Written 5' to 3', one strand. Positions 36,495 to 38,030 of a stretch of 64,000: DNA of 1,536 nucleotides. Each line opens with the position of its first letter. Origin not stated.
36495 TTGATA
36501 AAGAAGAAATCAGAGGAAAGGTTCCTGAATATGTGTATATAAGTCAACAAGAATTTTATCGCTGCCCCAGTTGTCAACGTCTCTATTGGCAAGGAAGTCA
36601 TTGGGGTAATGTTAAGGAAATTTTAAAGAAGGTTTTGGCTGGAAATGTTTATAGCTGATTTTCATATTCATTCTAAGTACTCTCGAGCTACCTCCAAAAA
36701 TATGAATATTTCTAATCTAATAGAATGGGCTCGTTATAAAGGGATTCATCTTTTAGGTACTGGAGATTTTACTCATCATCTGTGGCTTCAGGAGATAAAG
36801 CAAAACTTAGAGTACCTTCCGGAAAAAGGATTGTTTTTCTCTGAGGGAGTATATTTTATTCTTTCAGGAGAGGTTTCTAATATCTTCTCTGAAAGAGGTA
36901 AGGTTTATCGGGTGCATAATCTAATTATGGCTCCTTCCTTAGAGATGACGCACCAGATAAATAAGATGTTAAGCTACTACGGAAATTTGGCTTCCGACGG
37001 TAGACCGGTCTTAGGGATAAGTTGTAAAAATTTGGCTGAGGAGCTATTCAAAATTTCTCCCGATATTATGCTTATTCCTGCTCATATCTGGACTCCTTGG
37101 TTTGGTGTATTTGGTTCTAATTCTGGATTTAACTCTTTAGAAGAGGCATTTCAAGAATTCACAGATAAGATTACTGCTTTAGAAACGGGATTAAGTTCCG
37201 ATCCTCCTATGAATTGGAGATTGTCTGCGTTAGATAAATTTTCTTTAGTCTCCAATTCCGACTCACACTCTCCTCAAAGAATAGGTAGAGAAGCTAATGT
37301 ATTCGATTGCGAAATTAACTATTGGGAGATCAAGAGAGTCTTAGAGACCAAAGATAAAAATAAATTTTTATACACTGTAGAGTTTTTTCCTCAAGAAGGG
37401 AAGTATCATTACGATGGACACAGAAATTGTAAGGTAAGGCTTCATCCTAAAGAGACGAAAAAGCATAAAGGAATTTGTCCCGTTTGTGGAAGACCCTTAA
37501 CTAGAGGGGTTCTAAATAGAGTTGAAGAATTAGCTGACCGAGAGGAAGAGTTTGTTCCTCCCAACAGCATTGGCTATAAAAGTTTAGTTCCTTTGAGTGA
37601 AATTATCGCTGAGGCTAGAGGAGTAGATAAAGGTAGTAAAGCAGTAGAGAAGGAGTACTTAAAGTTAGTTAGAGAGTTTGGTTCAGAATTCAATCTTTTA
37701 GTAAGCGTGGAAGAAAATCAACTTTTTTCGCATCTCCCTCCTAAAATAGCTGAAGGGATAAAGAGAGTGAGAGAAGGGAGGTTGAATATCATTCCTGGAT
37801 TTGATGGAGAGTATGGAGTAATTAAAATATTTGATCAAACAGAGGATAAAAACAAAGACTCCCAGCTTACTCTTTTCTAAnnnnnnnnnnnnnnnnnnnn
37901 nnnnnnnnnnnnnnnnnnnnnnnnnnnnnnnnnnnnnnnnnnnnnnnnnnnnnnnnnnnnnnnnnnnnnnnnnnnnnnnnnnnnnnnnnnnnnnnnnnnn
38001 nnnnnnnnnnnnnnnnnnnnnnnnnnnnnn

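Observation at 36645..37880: Bacterial EndoQ-like PHP-domain nuclease inserted, with a Mut7-C nuclease-domain protein, between pyrC and carAB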

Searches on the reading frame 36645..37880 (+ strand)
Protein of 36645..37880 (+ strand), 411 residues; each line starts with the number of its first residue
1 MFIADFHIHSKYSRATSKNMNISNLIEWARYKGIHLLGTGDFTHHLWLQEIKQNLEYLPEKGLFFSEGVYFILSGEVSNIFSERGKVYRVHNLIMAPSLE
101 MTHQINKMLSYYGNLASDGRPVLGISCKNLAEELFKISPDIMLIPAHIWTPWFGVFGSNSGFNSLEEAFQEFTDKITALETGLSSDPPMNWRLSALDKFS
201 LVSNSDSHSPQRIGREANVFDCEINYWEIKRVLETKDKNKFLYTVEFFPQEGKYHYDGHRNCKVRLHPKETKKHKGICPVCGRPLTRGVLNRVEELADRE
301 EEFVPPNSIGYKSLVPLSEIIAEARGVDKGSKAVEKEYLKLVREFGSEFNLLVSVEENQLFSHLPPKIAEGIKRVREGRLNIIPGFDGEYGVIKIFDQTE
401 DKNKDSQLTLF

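Call 4: search_protein_families(library=pfam, proteins=[window:36645-37880:+])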
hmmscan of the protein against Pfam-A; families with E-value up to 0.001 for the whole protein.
window:36645-37880:+ (411 aa): 0 families

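Call 5: search_protein_families(library=ncbifam, proteins=[window:36645-37880:+], max_evalue=0.01)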
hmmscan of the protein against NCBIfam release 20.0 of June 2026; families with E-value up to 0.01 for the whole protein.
window:36645-37880:+ (411 aa): 2 families
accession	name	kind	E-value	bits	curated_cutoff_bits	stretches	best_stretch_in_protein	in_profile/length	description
TIGR00375.1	TIGR00375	hypoth_equivalog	3.6e-59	201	326.6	1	4-393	2-374/374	TIGR00375 family protein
NF006251.0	PRK08392.1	equivalog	0.0046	16.4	212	0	4-82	2-74/216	hypothetical protein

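Call 6: search_solved_structures(query=window:36645-37880:+, max_evalue=1, show_alignments=2)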
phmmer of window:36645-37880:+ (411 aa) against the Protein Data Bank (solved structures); distinct sequences matched with E-value up to 1: 5.
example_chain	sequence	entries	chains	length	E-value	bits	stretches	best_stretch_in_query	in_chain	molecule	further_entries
5zb8_A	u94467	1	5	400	6.5e-58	199.8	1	4-398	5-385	PfuEndoQ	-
7k30_A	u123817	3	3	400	3.1e-57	197.6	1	4-398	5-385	Endonuclease Q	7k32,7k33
7k31_A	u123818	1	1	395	3.2e-57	197.5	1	4-398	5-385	Endonuclease Q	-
1l8d_A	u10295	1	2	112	0.15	14.2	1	268-292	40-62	DNA double-strand break repair rad50 ATPase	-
6zff_A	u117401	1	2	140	0.15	14.1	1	266-293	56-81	DNA double-strand break repair Rad50 ATPase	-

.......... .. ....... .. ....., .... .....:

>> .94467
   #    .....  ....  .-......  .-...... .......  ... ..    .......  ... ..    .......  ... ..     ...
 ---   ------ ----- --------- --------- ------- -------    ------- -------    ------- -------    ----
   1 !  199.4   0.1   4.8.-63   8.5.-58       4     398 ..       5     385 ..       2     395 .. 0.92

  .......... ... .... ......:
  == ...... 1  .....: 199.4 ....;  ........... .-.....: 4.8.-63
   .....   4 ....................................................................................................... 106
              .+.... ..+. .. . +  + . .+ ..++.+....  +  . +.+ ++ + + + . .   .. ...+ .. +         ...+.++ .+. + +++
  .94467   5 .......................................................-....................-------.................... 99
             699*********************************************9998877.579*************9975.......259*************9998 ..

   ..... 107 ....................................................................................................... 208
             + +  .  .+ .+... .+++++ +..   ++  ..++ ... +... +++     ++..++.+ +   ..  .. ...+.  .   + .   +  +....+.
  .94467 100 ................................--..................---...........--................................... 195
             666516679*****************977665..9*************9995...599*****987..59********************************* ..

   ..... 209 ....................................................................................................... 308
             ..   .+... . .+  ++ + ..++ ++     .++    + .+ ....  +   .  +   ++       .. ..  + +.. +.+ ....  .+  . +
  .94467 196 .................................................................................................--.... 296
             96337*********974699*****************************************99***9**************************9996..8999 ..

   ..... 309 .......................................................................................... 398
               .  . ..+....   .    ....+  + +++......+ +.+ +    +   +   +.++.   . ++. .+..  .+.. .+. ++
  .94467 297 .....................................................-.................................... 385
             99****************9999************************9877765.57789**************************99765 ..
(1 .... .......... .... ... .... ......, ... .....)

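Call 7: search_protein_families(library=pfam, proteins=[window:36645-37880:+], max_evalue=10)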
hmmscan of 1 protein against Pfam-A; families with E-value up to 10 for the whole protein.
window:36645-37880:+ (411 aa): 5 families
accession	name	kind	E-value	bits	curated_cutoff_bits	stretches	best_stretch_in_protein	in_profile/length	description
PF19335.5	HMBD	-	0.0026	18.1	23.6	1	267-283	7-23/28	Heavy metal binding domain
PF04423.19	Rad50_zn_hook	-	0.0028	17.9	24.3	1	270-287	14-31/52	Rad50 zinc hook motif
PF25138.1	Phage_H_T_join_3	-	0.049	14.1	27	1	231-274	81-124/125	Phage head-tail joining protein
PF13263.12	PHP_C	-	0.051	13.6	21.3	1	202-225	19-42/56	PHP-associated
PF19474.4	DUF6011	-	0.13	12.2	26.6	1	271-286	4-19/37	Family of unknown function (DUF6011)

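Call 8: find_homologous_proteins(query=window:36645-37877:+)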
Query window:36645-37877:+ (411 aa): 8000 proteins with E <= 0.001 among 8000 candidates; the best 120 are listed.
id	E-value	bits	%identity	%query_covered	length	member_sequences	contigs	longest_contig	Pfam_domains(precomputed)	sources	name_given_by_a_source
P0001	6.7e-272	920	97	100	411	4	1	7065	PF27218.1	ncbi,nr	ncbi:MAG: DNA helicase UvrD [Candidatus Omnitrophica bacterium]|nr:DNA helicase UvrD [Candidatus Omn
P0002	1.9e-265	898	93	100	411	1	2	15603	PF27218.1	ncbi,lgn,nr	ncbi:MAG: DNA helicase UvrD [Candidatus Omnitrophota bacterium]|nr:MAG: DNA helicase UvrD [Candidatu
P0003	1.9e-265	898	93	100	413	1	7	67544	PF27218.1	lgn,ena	-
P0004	1.9e-265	898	93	100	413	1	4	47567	PF27218.1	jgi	-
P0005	4.6e-265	897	93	100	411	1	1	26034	PF27218.1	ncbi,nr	ncbi:MAG TPA: DNA helicase UvrD [Candidatus Omnitrophica bacterium]|nr:DNA helicase UvrD [Candidatus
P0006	1.1e-264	896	93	100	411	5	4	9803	PF27218.1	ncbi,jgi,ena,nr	ncbi:MAG: DNA helicase UvrD [Candidatus Omnitrophica bacterium]|nr:DNA helicase UvrD [Candidatus Omn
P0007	1.3e-228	777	80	100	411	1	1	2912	PF27218.1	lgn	-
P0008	1.7e-224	763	78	100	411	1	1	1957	PF27218.1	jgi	-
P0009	9.3e-224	761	79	100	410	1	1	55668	PF27218.1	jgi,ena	-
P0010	9.8e-224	761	79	100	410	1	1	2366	PF27218.1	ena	-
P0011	9.3e-223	758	78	100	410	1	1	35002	PF27218.1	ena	-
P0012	6.2e-222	755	78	100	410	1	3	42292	PF27218.1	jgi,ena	-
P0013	1.0e-221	754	77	100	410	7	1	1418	PF27218.1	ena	-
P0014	2.6e-221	753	78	100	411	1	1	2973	PF27218.1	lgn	-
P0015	2.8e-221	753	77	100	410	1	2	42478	PF27218.1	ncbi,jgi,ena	-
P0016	2.9e-221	753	77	100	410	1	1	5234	PF27218.1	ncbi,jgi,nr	ncbi:MAG: DNA helicase UvrD [Candidatus Omnitrophota bacterium]|nr:MAG: DNA helicase UvrD [Candidatu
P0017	1.3e-220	751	78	100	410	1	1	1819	PF27218.1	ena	-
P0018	1.4e-220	750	77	100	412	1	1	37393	PF27218.1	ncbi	-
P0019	4.9e-219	745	77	100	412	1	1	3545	PF27218.1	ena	-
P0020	1.2e-218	744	78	100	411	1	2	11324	PF27218.1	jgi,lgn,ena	-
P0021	2.5e-217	740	76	100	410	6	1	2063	PF27218.1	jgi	-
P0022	1.8e-216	737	75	100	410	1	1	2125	PF27218.1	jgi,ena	-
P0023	1.7e-215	734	76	100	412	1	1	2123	PF27218.1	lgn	-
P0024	5.8e-215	732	75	100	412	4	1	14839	PF27218.1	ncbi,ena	-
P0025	9.4e-215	731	75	100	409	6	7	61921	PF27218.1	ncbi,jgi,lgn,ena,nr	ncbi:MAG: DNA helicase UvrD [Candidatus Omnitrophota bacterium]|nr:MAG: DNA helicase UvrD [Candidatu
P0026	2.0e-214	730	74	100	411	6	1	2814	PF27218.1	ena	-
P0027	5.6e-214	729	74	100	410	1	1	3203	PF27218.1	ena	-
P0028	9.5e-214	728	75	100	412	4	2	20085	PF27218.1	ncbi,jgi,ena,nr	ncbi:MAG TPA: DNA helicase UvrD [Candidatus Omnitrophica bacterium]|nr:DNA helicase UvrD [Candidatus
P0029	5.1e-213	726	74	100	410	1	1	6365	PF27218.1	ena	-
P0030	8.4e-213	725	78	95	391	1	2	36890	PF27218.1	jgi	jgi:uncharacterized protein (TIGR00375 family)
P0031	1.6e-212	724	73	100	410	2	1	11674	PF27218.1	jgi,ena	-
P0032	2.1e-212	724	75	100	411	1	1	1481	PF27218.1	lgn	-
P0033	4.2e-212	723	74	100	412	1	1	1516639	PF27218.1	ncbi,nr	ncbi:MAG: DNA helicase UvrD [Candidatus Omnitrophota bacterium]|nr:MAG: DNA helicase UvrD [Candidatu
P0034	1.1e-211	721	74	100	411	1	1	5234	PF27218.1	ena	-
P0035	7.1e-211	719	74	100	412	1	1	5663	PF27218.1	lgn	-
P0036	1.0e-210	718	74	100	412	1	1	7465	PF27218.1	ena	-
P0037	1.9e-210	717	73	100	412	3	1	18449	PF27218.1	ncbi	-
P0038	2.1e-210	717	73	100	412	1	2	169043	PF27218.1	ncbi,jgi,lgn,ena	-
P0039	2.4e-210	717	73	100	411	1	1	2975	PF27218.1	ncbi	-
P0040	1.7e-209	714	74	100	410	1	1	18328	PF27218.1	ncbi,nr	ncbi:MAG: endonuclease Q family protein [Candidatus Omnitrophica bacterium]|nr:endonuclease Q family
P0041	3.5e-209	713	73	100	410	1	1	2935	PF27218.1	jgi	-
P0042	4.1e-209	713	73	100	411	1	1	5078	PF27218.1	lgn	-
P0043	8.5e-209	712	74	100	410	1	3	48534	PF27218.1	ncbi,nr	ncbi:MAG: endonuclease Q family protein [Candidatus Omnitrophica bacterium]|nr:endonuclease Q family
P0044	1.4e-208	711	73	100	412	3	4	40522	PF27218.1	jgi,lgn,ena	-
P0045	1.5e-208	711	73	100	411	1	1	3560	PF27218.1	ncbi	ncbi:MAG: endonuclease Q family protein [bacterium]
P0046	1.6e-208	711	74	100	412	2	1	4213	PF27218.1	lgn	-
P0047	2.5e-207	707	73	100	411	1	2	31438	PF27218.1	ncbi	-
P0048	3.6e-207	706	73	100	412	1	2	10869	PF27218.1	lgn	-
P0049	4.4e-207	706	73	100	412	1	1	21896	PF27218.1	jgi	jgi:uncharacterized protein (TIGR00375 family)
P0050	6.2e-207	706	72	100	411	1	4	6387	PF27218.1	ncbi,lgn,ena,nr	ncbi:MAG: endonuclease Q family protein [Candidatus Omnitrophica bacterium]|nr:endonuclease Q family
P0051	1.4e-206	704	73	100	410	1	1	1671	PF27218.1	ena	-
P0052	1.6e-206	704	72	100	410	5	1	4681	PF27218.1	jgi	-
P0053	2.3e-206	704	72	100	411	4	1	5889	PF27218.1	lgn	-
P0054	2.9e-206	703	72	100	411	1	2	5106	PF27218.1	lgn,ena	-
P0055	3.0e-206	703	73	100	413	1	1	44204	PF27218.1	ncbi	-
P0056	3.3e-206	703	72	100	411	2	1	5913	PF27218.1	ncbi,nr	ncbi:MAG: endonuclease Q family protein [Candidatus Omnitrophica bacterium]|nr:endonuclease Q family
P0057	3.6e-205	700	73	100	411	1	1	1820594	PF27218.1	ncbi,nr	ncbi:MAG: DNA helicase UvrD [Candidatus Omnitrophota bacterium]|nr:MAG: DNA helicase UvrD [Candidatu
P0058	2.4e-204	697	71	100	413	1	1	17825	PF27218.1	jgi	jgi:uncharacterized protein (TIGR00375 family)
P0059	6.1e-204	696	71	100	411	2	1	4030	PF27218.1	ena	-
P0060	6.1e-204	696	71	100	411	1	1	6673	PF27218.1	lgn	-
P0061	1.1e-203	695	71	100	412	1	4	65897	PF27218.1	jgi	-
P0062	2.7e-203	694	71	100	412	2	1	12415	PF27218.1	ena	-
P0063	3.4e-203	693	70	100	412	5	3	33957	PF27218.1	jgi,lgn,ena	-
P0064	3.7e-203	693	70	100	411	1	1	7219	PF27218.1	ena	-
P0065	6.9e-203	692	73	100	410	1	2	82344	PF27218.1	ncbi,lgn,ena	-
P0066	1.1e-202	692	71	100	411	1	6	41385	PF27218.1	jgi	-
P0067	2.0e-202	691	71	100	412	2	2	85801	PF27218.1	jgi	-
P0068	2.3e-202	691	71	100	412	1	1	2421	PF27218.1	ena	-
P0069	3.9e-202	690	73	100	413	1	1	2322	PF27218.1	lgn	-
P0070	4.0e-202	690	70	100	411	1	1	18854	PF27218.1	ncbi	ncbi:MAG: endonuclease Q family protein [Candidatus Omnitrophota bacterium]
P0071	6.9e-202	689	71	100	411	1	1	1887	PF27218.1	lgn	-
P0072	1.3e-201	688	71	100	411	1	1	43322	PF27218.1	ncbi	ncbi:MAG: endonuclease Q family protein [Candidatus Omnitrophota bacterium]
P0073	2.1e-201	687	70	100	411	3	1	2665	PF27218.1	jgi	jgi:uncharacterized protein (TIGR00375 family)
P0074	5.0e-201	686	69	100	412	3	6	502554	PF27218.1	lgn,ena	-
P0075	5.0e-201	686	72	99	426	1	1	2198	PF27218.1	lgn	-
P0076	1.0e-200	685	72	100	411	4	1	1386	PF27218.1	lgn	-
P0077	1.3e-200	685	70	100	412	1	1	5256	PF27218.1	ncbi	-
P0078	1.6e-200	684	70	100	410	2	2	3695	PF27218.1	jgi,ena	-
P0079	2.5e-200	684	71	100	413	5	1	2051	PF27218.1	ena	-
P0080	3.4e-200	683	70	100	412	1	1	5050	PF27218.1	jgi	-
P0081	7.6e-200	682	70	100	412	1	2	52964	PF27218.1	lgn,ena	-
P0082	2.1e-199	681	70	100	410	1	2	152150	PF27218.1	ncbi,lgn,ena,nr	ncbi:MAG: DNA helicase UvrD [Candidatus Omnitrophica bacterium]|nr:DNA helicase UvrD [Candidatus Omn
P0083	3.1e-199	680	69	100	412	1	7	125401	PF27218.1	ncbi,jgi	-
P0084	3.8e-199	680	71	100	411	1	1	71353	PF27218.1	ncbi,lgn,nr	ncbi:MAG: DNA helicase UvrD [Candidatus Omnitrophica bacterium]|nr:DNA helicase UvrD [Candidatus Omn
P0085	6.5e-199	679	69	100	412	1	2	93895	PF27218.1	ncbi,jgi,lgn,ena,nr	ncbi:MAG: endonuclease Q family protein [Candidatus Omnitrophota bacterium]|nr:endonuclease Q family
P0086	3.1e-198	677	70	100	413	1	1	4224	PF27218.1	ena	-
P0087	4.3e-198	676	70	100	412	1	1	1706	PF27218.1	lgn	-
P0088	4.9e-198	676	69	100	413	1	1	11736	PF27218.1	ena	-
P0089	6.8e-198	676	69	100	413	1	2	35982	PF27218.1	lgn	-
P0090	1.0e-197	675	70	100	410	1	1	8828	PF27218.1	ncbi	-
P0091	1.4e-197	675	69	100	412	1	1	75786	PF27218.1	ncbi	-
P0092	1.6e-197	675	71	100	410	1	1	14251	PF27218.1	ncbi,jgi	ncbi:MAG: endonuclease Q family protein [Candidatus Omnitrophota bacterium]|jgi:uncharacterized prot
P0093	1.9e-197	674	70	100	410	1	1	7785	PF27218.1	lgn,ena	-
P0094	2.4e-197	674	69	100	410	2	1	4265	PF27218.1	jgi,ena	-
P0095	2.6e-197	674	69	100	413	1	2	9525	PF27218.1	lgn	-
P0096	3.1e-197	674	68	100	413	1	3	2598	PF27218.1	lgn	-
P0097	8.5e-197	672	68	100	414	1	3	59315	PF27218.1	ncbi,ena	-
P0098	1.1e-196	672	73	95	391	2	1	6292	PF27218.1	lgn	-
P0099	1.5e-196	671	70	100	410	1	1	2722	PF27218.1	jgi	-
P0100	3.4e-196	670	72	95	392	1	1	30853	PF27218.1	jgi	jgi:uncharacterized protein (TIGR00375 family)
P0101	4.2e-196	670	71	100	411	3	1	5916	PF27218.1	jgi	-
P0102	5.7e-196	669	68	100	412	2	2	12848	PF27218.1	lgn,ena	-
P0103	6.5e-196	669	68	100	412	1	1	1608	PF27218.1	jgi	-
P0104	8.0e-196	669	69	100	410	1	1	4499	PF27218.1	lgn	-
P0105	1.1e-195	668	70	100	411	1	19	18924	PF27218.1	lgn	-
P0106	2.8e-195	667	70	100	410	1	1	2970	PF27218.1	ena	-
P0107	3.0e-195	667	69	100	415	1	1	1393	PF27218.1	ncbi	-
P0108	4.0e-195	667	68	100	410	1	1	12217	PF27218.1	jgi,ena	-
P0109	5.1e-195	666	68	100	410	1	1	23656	PF27218.1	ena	-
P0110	5.8e-195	666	68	100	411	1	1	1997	PF27218.1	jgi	-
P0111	8.6e-195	666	71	100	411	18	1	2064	PF27218.1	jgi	jgi:uncharacterized protein (TIGR00375 family)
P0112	1.2e-194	665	72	95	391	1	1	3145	PF27218.1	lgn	-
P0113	1.6e-194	665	68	100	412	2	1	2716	PF27218.1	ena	-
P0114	2.0e-194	664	69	100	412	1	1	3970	PF27218.1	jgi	-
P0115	3.7e-194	663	68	100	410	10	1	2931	PF27218.1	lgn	-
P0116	3.9e-194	663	71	95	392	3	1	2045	PF27218.1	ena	-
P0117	4.3e-194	663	67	100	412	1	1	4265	PF27218.1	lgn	-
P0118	4.7e-194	663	69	100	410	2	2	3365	PF27218.1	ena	-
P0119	5.2e-194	663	69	100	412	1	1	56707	PF27218.1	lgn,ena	-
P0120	6.6e-194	663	69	100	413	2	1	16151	PF27218.1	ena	-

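Call 9: find_encoding_contigs(protein=window:36645-37877:+, flank=10000, max_places=6)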
Protein window:36645-37877:+ (411 aa): 4 contigs read that carry it; 2 places shown.
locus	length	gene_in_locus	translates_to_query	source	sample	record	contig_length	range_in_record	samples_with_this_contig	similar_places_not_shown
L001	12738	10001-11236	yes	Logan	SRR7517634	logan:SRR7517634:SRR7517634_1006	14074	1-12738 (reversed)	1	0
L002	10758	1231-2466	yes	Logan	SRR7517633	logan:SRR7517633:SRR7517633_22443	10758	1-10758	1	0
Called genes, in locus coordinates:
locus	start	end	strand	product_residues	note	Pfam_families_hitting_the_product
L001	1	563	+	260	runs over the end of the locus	PF00149:Metallophos, PF13277:YmdB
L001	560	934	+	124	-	PF07238:PilZ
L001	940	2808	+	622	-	PF13292:DXP_synthase_N, PF00676:E1_dh (faint), PF02779:Transket_pyr, PF17147:PFOR_II (faint), PF02780:Transketolase_C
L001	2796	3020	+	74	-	PF12797:Fer4_2 (weak), PF12837:Fer4_6 (weak), PF13237:Fer4_10, PF25160:LdpA_Fe-S-bd (faint), PF00037:Fer4 (weak), PF14697:Fer4_21, PF12838:Fer4_7 (weak), PF13187:Fer4_9 (weak), +3 more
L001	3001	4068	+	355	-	PF01855:POR_N, PF02780:Transketolase_C (weak), PF17147:PFOR_II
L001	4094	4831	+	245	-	PF02775:TPP_enzyme_C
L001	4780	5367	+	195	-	PF01558:POR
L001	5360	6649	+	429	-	PF00749:tRNA-synt_1c, PF19269:Anticodon_2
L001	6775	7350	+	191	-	PF00156:Pribosyltran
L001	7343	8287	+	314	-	PF02729:OTCace_N, PF00185:OTCace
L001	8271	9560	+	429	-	PF07969:Amidohydro_3 (weak), PF01979:Amidohydro_1, PF12890:DHOase, PF07969:Amidohydro_3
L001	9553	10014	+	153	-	PF01927:Mut7-C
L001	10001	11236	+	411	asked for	PF27218:MJ0043_C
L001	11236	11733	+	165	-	PF03358:FMN_red, PF12724:Flavodoxin_5 (faint)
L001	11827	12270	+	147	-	PF02481:DNA_processg_A (faint), PF18306:LDcluster4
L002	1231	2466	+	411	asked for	PF27218:MJ0043_C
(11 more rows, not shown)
